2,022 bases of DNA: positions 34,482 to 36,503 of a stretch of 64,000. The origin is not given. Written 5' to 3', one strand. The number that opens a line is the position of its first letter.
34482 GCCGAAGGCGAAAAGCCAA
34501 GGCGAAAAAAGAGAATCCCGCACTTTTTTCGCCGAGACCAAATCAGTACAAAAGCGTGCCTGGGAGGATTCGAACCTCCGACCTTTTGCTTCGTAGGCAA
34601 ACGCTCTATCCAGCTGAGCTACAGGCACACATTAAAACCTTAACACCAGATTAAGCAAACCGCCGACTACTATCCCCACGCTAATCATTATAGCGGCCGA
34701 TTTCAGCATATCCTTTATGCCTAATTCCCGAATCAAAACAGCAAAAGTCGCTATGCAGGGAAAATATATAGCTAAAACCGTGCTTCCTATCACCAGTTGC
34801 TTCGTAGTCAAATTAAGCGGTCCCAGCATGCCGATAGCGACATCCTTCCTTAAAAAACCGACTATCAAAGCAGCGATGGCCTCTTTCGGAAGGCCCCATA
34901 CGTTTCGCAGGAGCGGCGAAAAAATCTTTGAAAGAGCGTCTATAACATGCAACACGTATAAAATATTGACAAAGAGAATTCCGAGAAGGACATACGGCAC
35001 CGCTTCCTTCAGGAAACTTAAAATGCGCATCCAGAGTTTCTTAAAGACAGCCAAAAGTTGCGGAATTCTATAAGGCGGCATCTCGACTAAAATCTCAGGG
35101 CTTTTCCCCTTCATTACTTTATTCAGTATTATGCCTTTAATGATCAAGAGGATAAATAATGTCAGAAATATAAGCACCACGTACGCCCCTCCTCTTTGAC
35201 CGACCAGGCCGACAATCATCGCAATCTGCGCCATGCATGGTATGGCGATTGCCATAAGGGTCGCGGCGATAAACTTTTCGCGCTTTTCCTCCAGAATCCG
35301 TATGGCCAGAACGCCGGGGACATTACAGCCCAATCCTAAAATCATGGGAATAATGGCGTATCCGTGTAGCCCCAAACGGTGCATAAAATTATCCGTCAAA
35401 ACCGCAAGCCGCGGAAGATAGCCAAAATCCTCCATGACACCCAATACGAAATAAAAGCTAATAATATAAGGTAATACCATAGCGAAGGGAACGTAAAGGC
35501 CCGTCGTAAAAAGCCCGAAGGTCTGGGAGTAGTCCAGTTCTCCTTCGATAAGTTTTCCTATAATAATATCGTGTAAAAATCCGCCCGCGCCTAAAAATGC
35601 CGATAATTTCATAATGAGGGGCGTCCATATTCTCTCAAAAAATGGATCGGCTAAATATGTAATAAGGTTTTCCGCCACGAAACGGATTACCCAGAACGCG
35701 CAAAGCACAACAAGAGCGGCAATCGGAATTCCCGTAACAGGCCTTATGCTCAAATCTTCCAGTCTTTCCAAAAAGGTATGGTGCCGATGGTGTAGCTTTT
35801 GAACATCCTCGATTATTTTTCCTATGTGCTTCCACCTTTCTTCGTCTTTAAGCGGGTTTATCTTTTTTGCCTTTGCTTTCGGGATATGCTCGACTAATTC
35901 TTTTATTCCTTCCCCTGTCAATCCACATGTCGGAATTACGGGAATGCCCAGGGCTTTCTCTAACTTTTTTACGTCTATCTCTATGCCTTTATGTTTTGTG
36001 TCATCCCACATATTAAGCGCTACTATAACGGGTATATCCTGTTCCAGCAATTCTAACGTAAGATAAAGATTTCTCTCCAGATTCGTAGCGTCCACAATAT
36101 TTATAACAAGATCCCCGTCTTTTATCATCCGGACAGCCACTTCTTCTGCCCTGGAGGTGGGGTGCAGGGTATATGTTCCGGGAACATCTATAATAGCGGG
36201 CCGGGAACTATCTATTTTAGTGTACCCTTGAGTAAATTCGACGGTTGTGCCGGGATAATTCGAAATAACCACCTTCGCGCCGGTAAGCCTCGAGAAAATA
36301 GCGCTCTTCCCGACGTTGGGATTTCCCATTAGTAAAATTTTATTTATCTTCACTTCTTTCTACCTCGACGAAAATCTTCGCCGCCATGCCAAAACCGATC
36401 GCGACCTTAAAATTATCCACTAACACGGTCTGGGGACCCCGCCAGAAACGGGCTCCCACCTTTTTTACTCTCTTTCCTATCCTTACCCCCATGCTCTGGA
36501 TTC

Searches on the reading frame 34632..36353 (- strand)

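Call 75: search_protein_families(library=pfam, proteins=[window:34632-36353:-], max_evalue=0.00001)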
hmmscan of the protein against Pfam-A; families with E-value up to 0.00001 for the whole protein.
window:34632-36353:- (573 aa): 4 families
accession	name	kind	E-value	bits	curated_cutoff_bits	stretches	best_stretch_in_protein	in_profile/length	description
PF02421.24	FeoB_N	-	1.2e-54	184.5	27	1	5-157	2-156/156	Ferrous iron transport protein B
PF07670.19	Gate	-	2e-36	125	29.6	2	291-386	2-103/104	Nucleoside recognition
PF01926.29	MMR_HSR1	-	3e-18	66.4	21.9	1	5-114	1-112/113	50S ribosome-binding GTPase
PF07664.17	FeoB_C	-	1.1e-11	44.6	26.6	1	392-443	1-54/54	Ferrous iron transport protein B C terminus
